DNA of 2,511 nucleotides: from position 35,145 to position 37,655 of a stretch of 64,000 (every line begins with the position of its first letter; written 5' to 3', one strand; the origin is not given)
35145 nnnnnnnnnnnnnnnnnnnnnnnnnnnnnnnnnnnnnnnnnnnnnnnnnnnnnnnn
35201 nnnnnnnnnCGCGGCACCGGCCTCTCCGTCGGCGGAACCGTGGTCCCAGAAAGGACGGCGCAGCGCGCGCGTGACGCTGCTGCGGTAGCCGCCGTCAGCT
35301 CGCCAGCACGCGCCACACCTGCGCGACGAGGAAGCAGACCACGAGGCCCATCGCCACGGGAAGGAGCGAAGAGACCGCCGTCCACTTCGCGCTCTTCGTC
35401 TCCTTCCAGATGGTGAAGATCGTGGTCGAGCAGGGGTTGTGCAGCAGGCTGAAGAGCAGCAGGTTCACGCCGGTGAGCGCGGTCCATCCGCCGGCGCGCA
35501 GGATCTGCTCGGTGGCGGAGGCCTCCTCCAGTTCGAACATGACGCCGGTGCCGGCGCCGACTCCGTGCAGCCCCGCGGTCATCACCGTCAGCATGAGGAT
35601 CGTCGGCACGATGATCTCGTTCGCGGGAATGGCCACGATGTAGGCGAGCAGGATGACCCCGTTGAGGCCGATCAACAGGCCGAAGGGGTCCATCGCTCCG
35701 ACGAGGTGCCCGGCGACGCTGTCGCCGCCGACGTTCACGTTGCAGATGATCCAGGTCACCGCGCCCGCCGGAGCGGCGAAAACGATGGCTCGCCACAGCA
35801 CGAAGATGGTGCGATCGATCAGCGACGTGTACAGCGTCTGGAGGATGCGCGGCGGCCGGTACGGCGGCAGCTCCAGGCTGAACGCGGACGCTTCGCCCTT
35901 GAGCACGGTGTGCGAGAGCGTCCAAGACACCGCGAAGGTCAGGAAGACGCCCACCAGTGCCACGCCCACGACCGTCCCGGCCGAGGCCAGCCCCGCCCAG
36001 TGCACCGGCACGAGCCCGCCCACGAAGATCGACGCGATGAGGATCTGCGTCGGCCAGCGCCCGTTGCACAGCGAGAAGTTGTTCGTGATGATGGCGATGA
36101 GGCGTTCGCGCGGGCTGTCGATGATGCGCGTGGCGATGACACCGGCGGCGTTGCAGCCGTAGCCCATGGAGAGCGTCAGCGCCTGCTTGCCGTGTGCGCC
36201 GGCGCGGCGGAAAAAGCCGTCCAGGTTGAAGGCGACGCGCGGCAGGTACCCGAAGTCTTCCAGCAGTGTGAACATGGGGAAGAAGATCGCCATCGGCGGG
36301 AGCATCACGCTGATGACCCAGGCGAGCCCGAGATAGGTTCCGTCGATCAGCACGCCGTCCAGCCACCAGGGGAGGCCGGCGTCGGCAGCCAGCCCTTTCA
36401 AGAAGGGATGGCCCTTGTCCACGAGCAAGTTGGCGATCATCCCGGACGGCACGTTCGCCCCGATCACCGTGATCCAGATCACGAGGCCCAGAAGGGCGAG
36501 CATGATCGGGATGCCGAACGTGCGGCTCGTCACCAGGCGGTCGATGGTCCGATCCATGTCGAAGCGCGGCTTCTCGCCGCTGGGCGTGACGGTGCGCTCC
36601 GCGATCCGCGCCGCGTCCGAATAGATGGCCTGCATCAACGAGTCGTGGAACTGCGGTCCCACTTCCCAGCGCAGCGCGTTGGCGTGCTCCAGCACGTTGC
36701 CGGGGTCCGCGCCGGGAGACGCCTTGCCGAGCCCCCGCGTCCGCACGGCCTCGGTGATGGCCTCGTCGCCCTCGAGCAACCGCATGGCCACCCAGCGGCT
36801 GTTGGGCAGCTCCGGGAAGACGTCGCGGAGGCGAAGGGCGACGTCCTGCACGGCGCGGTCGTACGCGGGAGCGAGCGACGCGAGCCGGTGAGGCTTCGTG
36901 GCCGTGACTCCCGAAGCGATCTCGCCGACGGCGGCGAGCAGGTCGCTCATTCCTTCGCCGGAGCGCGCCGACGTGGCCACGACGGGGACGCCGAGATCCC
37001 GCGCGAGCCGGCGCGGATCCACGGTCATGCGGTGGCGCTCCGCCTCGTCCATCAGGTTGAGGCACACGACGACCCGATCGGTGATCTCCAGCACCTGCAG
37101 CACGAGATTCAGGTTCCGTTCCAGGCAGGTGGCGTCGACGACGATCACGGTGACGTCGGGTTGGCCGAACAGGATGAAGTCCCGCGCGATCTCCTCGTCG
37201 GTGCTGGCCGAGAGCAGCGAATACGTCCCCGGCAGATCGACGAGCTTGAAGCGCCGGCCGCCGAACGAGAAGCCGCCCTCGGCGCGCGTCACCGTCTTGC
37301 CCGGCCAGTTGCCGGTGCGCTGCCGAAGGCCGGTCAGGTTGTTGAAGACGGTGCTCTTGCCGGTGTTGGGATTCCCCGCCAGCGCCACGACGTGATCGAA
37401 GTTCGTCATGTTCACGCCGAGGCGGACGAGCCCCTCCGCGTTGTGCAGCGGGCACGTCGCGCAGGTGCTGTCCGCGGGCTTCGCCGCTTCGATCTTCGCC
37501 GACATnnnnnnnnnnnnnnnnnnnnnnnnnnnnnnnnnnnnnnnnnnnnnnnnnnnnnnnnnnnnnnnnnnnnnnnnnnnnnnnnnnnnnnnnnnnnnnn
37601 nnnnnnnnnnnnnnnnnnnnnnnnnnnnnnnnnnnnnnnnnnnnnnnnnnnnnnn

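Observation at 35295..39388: feoB preceded by a membrane-anchored DtxR-FeoA-FeoA fusion instead of feoA, with a divergent DtxR-family regulator and an iron-box-like palindrome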

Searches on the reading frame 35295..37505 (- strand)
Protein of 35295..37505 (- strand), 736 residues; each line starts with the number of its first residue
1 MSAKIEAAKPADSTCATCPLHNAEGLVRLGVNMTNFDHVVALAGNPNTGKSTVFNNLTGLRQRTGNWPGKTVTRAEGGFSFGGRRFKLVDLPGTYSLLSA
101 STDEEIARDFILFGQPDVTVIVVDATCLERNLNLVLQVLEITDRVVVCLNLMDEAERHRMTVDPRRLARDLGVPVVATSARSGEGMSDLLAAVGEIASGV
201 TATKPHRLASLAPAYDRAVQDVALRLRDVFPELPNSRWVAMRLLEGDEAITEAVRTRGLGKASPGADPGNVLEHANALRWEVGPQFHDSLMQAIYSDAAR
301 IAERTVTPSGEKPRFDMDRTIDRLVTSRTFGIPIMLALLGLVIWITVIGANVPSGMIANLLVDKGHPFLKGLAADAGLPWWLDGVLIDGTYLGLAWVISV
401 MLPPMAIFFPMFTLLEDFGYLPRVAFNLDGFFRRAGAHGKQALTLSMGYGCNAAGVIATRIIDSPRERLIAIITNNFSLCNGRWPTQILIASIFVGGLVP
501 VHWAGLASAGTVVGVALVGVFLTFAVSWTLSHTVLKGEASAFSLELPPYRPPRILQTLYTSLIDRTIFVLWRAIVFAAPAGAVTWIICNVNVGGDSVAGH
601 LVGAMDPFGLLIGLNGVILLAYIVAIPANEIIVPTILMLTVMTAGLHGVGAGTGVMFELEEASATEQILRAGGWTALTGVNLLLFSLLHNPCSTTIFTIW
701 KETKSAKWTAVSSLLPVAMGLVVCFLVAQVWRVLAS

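Call 3: search_protein_families(library=pfam, proteins=[window:35295-37505:-], max_evalue=0.01)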
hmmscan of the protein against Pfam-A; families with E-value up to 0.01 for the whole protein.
window:35295-37505:- (736 aa): 8 families
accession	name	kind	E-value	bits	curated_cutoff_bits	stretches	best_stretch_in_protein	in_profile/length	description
PF02421.24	FeoB_N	-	8.3e-59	198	27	1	39-192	2-155/156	Ferrous iron transport protein B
PF07670.19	Gate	-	5.4e-23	81.9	29.6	2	400-492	3-102/104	Nucleoside recognition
PF01926.29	MMR_HSR1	-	9.2e-19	68.1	21.9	1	40-149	2-111/113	50S ribosome-binding GTPase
PF07664.17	FeoB_C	-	4.3e-13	49.2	26.6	1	512-561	1-51/54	Ferrous iron transport protein B C terminus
PF17910.6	FeoB_Cyto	-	1.2e-05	26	23.4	1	217-306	7-89/90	FeoB cytosolic helical domain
PF03193.22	RsgA_GTPase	-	7.3e-05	23.1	30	0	130-193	40-104/174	RsgA GTPase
PF00009.33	GTP_EFTU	-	0.00012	22.2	26.5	1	69-195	54-184/188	Elongation factor Tu GTP binding domain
PF09439.16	SRPRB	-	0.0034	17.2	25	1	39-133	5-90/178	Signal recognition particle receptor beta subunit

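Call 4: search_protein_families(library=ncbifam, proteins=[window:35295-37505:-], max_evalue=0.01)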
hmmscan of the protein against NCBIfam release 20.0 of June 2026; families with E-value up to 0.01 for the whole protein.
window:35295-37505:- (736 aa): 21 families
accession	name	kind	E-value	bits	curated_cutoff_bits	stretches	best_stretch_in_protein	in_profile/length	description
TIGR00437.1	feoB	equivalog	8.8e-112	374.7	315.65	1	44-702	1-594/594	ferrous iron transport protein B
NF007105.0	PRK09554.1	equivalog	1.9e-80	271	683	1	40-569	6-512/772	Fe(2+) transporter permease subunit FeoB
TIGR03594.1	GTPase_EngA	equivalog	2.6e-14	53.1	306.7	1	39-196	2-159/432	ribosome biogenesis GTPase Der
NF002828.0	PRK03003.1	equivalog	4.9e-11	41.9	631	1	34-194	37-197/477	ribosome biogenesis GTPase Der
NF007071.0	PRK09518.1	equivalog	1.2e-09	37.3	953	1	38-193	272-427/706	bifunctional cytidylate kinase/GTPase Der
NF000908.1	PRK00089.1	equivalog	9.7e-08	31.6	237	1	39-195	5-165/291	GTPase Era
TIGR03596.1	GTPase_YlqF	equivalog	2.5e-07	30.4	208.2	1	39-107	120-184/276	ribosome biogenesis GTPase YlqF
NF003661.0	PRK05291.1-3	equivalog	5e-07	29.4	380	1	39-203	218-376/448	tRNA uridine-5-carboxymethylaminomethyl(34) synthesis GTPase MnmE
TIGR03598.1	GTPase_YsxC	equivalog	6.4e-07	29.2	124.45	1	40-108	21-89/186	ribosome biogenesis GTP-binding protein YihA/YsxC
NF003255.0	PRK04213.1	equivalog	2e-06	27.2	164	1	37-107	9-77/204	GTP-binding protein EngB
TIGR02729.1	Obg_CgtA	equivalog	5.7e-06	25.6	280.25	1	40-195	160-326/329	Obg family GTPase CgtA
TIGR00231.1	small_GTP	domain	2.5e-05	24.1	42.5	1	39-188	5-157/164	GTP-binding protein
TIGR00450.1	mnmE_trmE_thdF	equivalog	5.2e-05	22.5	252.6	1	37-157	209-331/446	tRNA uridine-5-carboxymethylaminomethyl(34) synthesis GTPase MnmE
TIGR00436.1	era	equivalog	5.9e-05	22.6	116.25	1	40-193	3-159/270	GTPase Era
NF008956.1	PRK12299.1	equivalog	9.1e-05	21.6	300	1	40-195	161-323/327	GTPase ObgE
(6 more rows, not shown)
